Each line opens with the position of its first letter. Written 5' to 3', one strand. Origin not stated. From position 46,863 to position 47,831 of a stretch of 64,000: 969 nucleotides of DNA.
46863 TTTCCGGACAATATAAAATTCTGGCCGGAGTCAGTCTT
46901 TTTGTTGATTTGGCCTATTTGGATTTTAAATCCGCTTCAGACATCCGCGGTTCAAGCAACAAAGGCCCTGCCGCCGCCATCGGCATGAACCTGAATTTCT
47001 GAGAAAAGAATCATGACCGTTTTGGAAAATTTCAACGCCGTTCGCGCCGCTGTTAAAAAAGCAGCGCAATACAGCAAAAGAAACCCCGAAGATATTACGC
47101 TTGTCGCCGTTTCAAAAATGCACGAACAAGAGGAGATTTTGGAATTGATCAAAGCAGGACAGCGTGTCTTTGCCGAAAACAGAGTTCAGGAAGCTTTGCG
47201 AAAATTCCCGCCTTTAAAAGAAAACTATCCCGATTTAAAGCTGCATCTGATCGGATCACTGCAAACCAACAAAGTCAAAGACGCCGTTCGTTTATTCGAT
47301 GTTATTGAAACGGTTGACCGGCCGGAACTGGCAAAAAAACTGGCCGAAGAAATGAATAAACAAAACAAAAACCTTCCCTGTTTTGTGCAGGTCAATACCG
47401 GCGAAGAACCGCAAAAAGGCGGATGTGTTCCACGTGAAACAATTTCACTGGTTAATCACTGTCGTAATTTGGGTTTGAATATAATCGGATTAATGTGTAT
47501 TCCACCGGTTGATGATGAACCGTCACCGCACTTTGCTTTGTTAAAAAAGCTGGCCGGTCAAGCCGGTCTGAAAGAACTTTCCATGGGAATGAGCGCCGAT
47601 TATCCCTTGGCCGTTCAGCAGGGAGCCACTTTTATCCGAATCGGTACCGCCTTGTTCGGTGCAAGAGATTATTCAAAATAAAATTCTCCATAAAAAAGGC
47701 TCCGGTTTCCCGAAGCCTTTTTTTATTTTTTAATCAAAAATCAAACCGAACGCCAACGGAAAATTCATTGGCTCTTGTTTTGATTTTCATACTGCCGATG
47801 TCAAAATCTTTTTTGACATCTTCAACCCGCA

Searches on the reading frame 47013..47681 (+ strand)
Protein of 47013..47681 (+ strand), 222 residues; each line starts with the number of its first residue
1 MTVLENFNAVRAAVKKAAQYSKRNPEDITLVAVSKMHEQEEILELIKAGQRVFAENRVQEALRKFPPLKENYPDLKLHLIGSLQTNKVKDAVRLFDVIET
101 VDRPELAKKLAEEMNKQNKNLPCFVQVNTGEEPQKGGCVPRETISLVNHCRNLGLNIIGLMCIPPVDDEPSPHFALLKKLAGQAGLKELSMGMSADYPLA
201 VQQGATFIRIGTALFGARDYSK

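Call 3: search_protein_families(library=pfam, proteins=[window:47013-47681:+], max_evalue=0.01)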
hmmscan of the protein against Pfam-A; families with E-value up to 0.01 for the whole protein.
window:47013-47681:+ (222 aa): 1 family
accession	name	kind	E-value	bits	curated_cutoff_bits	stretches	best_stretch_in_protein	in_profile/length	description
PF01168.26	Ala_racemase_N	-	4.4e-23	82.6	24.1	1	9-218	5-219/220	Alanine racemase, N-terminal domain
